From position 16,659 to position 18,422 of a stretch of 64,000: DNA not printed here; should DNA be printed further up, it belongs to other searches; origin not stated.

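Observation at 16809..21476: Possible LuxO/Qrr-like circuit in an alphaproteobacterium: orphan LuxO-like activator, BTAD regulator and sigma54-type promoter with sRNA candidates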

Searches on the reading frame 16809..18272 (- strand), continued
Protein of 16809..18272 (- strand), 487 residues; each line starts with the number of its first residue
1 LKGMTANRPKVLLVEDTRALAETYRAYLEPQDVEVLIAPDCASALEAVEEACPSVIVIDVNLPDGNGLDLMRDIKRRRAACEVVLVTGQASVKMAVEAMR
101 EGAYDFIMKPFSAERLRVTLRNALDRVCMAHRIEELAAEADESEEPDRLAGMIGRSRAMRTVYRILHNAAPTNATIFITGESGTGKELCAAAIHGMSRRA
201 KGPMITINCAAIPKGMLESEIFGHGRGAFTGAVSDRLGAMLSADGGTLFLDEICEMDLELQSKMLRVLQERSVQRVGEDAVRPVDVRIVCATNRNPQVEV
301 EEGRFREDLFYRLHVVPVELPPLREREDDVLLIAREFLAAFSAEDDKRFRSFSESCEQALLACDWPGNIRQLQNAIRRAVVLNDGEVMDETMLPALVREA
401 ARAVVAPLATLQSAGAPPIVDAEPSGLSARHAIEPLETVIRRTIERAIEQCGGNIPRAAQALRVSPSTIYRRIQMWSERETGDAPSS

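Call 32: find_encoding_contigs(protein=P0009, flank=7000, max_places=1)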
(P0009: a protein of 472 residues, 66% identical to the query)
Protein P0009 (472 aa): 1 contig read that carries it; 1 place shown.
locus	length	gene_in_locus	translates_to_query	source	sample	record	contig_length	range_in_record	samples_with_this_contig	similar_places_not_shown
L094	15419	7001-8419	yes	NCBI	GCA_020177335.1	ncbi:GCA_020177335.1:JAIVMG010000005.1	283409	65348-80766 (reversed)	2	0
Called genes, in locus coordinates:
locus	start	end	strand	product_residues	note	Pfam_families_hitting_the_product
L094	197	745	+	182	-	PF20066:Glyoxalase_8, PF19581:Glyoxalase_7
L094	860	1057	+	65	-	PF13340:DUF4096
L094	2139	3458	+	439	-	PF02624:YcaO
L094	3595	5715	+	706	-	PF03704:BTAD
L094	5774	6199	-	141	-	-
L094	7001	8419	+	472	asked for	PF00072:Response_reg, PF00158:Sigma54_activat, PF01078:Mg_chelatase (faint), PF14532:Sigma54_activ_2, PF07728:AAA_5 (weak), PF25601:AAA_lid_14, PF02954:HTH_8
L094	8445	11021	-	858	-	PF00999:Na_H_Exchanger, PF00027:cNMP_binding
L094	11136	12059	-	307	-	PF00892:EamA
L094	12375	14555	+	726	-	PF20656:MS_N, PF20658:MSG_insertion, PF01274:MS_TIM-barrel, PF20659:MS_C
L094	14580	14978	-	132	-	PF07238:PilZ (weak)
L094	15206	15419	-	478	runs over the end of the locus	PF00672:HAMP, PF26769:HAMP_PhoQ (faint), PF00512:HisKA, PF02518:HATPase_c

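Call 33: find_encoding_contigs(protein=P0019, flank=7000, max_places=1)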
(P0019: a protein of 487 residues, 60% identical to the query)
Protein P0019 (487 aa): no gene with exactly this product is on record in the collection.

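Call 38: find_encoding_contigs(protein=P0015, flank=7000, max_places=1)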
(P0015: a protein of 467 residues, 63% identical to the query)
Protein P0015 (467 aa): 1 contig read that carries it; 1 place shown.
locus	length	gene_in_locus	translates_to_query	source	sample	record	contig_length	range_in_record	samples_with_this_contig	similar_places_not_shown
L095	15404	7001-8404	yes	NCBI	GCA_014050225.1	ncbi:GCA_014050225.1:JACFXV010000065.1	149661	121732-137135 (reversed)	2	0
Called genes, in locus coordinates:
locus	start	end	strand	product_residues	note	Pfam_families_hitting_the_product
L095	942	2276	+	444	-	PF02624:YcaO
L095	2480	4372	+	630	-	PF03704:BTAD, PF14559:TPR_19 (faint), PF13431:TPR_17 (faint)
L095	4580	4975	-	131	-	-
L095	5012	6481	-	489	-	PF03098:An_peroxidase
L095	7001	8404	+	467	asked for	PF00072:Response_reg, PF00158:Sigma54_activat, PF01078:Mg_chelatase (faint), PF14532:Sigma54_activ_2, PF13384:HTH_23 (faint), PF07728:AAA_5 (weak), PF25601:AAA_lid_14, PF02954:HTH_8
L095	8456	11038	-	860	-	PF00999:Na_H_Exchanger, PF00027:cNMP_binding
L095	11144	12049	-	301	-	PF00892:EamA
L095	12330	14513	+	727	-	PF20656:MS_N, PF20658:MSG_insertion, PF01274:MS_TIM-barrel, PF20659:MS_C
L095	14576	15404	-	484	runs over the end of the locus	PF00672:HAMP, PF00512:HisKA, PF02518:HATPase_c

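Call 39: find_encoding_contigs(protein=P0013, flank=7000, max_places=1)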
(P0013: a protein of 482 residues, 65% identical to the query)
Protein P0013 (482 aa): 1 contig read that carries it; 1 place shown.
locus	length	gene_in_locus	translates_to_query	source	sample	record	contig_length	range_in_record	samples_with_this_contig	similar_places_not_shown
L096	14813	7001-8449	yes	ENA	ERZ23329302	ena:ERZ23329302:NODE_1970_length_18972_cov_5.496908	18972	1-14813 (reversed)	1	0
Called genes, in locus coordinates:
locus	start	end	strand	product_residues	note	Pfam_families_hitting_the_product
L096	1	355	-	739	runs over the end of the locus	PF05228:CHASE4, PF00990:GGDEF, PF00563:EAL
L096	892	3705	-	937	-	PF00111:Fer2 (weak), PF13510:Fer2_4, PF12838:Fer4_7, PF13183:Fer4_8 (weak), PF13187:Fer4_9 (weak), PF04879:Molybdop_Fe4S4, PF00384:Molybdopterin, PF01568:Molydop_binding, +2 more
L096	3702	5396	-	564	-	PF01257:2Fe-2S_thioredx, PF01512:Complex1_51K, PF10531:SLBB (weak), PF10589:NADH_4Fe-4S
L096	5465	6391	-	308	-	PF00126:HTH_1, PF03466:LysR_substrate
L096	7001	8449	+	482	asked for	PF00072:Response_reg, PF00158:Sigma54_activat, PF01078:Mg_chelatase (faint), PF14532:Sigma54_activ_2, PF13384:HTH_23 (faint), PF07728:AAA_5, PF25601:AAA_lid_14, PF02954:HTH_8 (weak), +1 more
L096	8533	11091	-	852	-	PF00999:Na_H_Exchanger, PF00027:cNMP_binding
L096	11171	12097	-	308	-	PF00892:EamA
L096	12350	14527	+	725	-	PF20656:MS_N, PF20658:MSG_insertion, PF01274:MS_TIM-barrel, PF20659:MS_C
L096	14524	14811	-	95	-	?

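Call 40: find_encoding_contigs(protein=P0020, flank=7000, max_places=1)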
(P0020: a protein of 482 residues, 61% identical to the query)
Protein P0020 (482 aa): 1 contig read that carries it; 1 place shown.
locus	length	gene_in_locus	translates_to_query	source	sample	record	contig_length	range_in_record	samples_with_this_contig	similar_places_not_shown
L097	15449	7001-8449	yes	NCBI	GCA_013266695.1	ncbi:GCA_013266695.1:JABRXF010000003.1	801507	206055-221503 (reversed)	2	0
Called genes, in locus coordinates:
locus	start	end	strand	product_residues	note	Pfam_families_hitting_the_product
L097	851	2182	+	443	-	PF02624:YcaO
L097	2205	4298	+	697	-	PF03704:BTAD, PF13428:TPR_14 (faint), PF14559:TPR_19 (faint), PF13431:TPR_17 (faint)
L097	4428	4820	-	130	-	-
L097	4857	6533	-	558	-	PF03098:An_peroxidase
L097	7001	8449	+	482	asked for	PF00072:Response_reg, PF13384:HTH_23 (faint), PF00158:Sigma54_activat, PF01078:Mg_chelatase (faint), PF14532:Sigma54_activ_2, PF07728:AAA_5 (weak), PF25601:AAA_lid_14, PF02954:HTH_8 (weak)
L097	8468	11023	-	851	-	PF00999:Na_H_Exchanger, PF00027:cNMP_binding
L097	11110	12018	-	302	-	PF00892:EamA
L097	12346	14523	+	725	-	PF20656:MS_N, PF20658:MSG_insertion, PF01274:MS_TIM-barrel, PF20659:MS_C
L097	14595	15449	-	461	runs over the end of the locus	PF03435:Sacchrp_dh_NADP, PF16653:Sacchrp_dh_C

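Call 58: search_solved_structures(query=window:16809-18260:-, max_evalue=1e-20, show_alignments=1)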
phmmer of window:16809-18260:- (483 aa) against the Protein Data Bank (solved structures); distinct sequences matched with E-value up to 1e-20: 35.
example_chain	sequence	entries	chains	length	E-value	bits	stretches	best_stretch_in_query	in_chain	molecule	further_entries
5ep0_A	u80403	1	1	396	2.3e-116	392.8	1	5-392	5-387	Putative repressor protein luxO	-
1ny5_A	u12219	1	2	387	5.7e-90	305.8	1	7-394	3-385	transcriptional regulator (NtrC family)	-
4l4u_A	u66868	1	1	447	6.5e-90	305.6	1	5-394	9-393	Transcriptional regulator (NtrC family)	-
5ep2_A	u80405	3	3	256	2e-88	300.7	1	147-392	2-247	Putative repressor protein luxO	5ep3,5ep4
5ep1_A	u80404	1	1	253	2e-88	300.7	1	147-391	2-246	Putative repressor protein luxO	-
3dzd_A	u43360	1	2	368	1.7e-85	291.1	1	6-384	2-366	Transcriptional regulator (NtrC family)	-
8p53_C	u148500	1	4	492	1.5e-76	261.6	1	111-473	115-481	Transcriptional regulator FleQ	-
1ojl_A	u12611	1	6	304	1.2e-75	258.6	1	148-423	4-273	TRANSCRIPTIONAL REGULATORY PROTEIN ZRAR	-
5exx_A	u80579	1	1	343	1.7e-74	254.8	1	139-469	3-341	Transcriptional regulator FleQ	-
5m7n_A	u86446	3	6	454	2.2e-73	251.1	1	7-470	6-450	Nitrogen assimilation regulatory protein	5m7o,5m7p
8pb9_D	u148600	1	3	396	3.8e-73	250.4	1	110-390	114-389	Transcriptional regulator FleQ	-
5exp_A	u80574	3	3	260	1.6e-71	245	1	139-390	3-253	Transcriptional regulator FleQ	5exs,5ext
6jdi_A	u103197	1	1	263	8.7e-71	242.6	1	147-391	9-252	Nitrogen assimilation regulatory protein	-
7ejw_C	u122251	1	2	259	4.3e-70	240.3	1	147-390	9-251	Transcriptional regulator FleQ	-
6j7e_A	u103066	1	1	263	4.3e-70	240.3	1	147-391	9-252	Nitrogen assimilation regulatory protein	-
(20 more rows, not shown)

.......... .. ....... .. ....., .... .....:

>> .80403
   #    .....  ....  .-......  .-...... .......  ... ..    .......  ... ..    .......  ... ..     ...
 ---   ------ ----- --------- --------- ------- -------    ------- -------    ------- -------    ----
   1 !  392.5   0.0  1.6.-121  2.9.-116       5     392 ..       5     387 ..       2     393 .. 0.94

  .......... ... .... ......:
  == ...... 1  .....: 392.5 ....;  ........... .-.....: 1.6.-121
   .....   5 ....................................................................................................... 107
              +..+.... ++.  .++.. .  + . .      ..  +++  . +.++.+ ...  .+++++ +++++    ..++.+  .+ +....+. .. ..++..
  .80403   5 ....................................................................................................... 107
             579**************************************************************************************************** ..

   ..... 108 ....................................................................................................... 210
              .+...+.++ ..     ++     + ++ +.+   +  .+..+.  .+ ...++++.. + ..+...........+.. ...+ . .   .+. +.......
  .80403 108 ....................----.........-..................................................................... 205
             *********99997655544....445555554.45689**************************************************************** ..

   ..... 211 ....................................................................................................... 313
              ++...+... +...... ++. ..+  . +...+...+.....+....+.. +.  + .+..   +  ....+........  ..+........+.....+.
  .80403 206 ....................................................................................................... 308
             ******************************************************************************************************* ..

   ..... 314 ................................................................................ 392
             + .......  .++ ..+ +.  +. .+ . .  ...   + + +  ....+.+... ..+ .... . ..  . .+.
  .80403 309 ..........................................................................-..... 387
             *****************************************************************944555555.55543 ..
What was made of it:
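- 16809..18263 (-): LuxO-family sigma-54-dependent response regulator (REC, AAA+ with GAFTGA, Fis-type HTH). It is an orphan: no kinase or HPt gene is adjacent. LuxO 5EP0 is the best solved relative (call 58).
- On LuxO (Vibrio-type quorum-sensing response regulator): LuxO 5EP0 scores 393 bits and NtrC1 306 (call 58).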

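Call 59: find_homologous_proteins(query=L008:1449-2882:+, max_evalue=1e-60)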
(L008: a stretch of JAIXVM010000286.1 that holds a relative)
Query L008:1449-2882:+ (478 aa): 7995 proteins with E <= 1e-60 among 8000 candidates; the best 120 are listed.
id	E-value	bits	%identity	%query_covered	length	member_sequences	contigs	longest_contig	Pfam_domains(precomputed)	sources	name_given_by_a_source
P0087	4.7e-292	986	95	100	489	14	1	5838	PF00158.33,PF25601.2,PF02954.26,PF14532.13,PF07728.21,PF00072.31,PF01078.28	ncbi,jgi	jgi:two-component system repressor protein LuxO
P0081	8.2e-229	778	77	100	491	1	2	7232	PF00158.33,PF25601.2,PF02954.26,PF14532.13,PF07728.21,PF00072.31,PF01078.28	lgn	-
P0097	1.5e-204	698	68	99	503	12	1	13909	PF00158.33,PF25601.2,PF02954.26,PF14532.13,PF07728.21,PF00072.31,PF13556.13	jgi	jgi:two-component system repressor protein LuxO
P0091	2.3e-202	691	69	99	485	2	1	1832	PF00158.33,PF13384.13,PF25601.2,PF02954.26,PF14532.13,PF07728.21,PF00072.31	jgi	jgi:two-component system repressor protein LuxO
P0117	3.5e-202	690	68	99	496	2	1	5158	PF00158.33,PF13384.13,PF25601.2,PF02954.26,PF14532.13,PF07728.21,PF00072.31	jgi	jgi:two-component system repressor protein LuxO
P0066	1.9e-200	685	67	99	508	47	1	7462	PF00158.33,PF25601.2,PF02954.26,PF14532.13,PF07728.21,PF00072.31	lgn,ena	-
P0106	1.8e-199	681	66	99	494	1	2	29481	PF00158.33,PF13384.13,PF25601.2,PF02954.26,PF14532.13,PF07728.21,PF00072.31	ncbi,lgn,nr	ncbi:MAG: ATPase [Hyphomicrobiales bacterium]|nr:ATPase [Hyphomicrobiales bacterium]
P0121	3.3e-199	680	69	99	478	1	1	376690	PF00158.33,PF25601.2,PF02954.26,PF14532.13,PF07728.21,PF00072.31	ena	-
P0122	6.1e-199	680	65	99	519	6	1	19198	PF00158.33,PF25601.2,PF02954.26,PF14532.13,PF07728.21,PF00072.31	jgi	jgi:two-component system repressor protein LuxO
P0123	1.8e-194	665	64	99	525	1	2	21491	PF00158.33,PF25601.2,PF02954.26,PF14532.13,PF07728.21,PF00072.31,PF01078.28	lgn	-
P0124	6.2e-191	653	66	99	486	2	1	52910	PF00158.33,PF25601.2,PF02954.26,PF00004.36,PF14532.13,PF07728.21,PF00072.31,PF01078.28,PF13191.13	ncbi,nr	ncbi:MAG: sigma-54 dependent transcriptional regulator [Beijerinckiaceae bacterium]|nr:sigma-54 depe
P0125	6.6e-190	650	67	99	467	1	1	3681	PF00158.33,PF25601.2,PF02954.26,PF14532.13,PF07728.21,PF00072.31,PF13191.13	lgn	-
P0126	5.0e-189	647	63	99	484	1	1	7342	PF00158.33,PF25601.2,PF02954.26,PF14532.13,PF07728.21,PF00072.31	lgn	-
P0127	2.3e-188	645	66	99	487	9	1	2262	PF00158.33,PF25601.2,PF02954.26,PF14532.13,PF07728.21,PF00072.31,PF01078.28,PF13191.13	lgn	-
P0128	3.4e-188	644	64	99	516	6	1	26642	PF00158.33,PF13384.13,PF25601.2,PF02954.26,PF14532.13,PF00072.31,PF13556.13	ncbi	ncbi:MAG: sigma-54-dependent transcriptional regulator [Beijerinckiaceae bacterium]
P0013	8.7e-183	626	62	99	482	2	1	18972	PF00158.33,PF13384.13,PF25601.2,PF02954.26,PF00004.36,PF14532.13,PF07728.21,PF00072.31,PF01078.28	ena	-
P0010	7.5e-174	597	58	99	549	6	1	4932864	PF00158.33,PF25601.2,PF02954.26,PF14532.13,PF07728.21,PF00072.31,PF13191.13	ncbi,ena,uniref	ncbi:sigma-54-dependent transcriptional regulator [Stappia sp.]|uniref:sigma-54-dependent transcript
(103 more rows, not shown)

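Call 66: find_encoding_contigs(protein=P0004, flank=8000, max_places=1)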
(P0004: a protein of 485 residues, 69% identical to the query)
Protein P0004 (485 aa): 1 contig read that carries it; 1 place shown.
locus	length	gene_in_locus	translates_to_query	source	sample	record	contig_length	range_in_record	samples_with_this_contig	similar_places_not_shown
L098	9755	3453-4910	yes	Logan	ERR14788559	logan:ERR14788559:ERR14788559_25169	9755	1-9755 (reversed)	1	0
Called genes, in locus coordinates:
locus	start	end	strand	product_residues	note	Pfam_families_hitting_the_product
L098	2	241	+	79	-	?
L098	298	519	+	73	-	-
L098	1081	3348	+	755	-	PF03704:BTAD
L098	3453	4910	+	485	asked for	PF00072:Response_reg, PF13556:HTH_30 (faint), PF00158:Sigma54_activat, PF14532:Sigma54_activ_2, PF07728:AAA_5 (weak), PF25601:AAA_lid_14, PF02954:HTH_8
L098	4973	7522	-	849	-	PF00999:Na_H_Exchanger, PF00027:cNMP_binding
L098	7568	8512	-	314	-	PF00892:EamA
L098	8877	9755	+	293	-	?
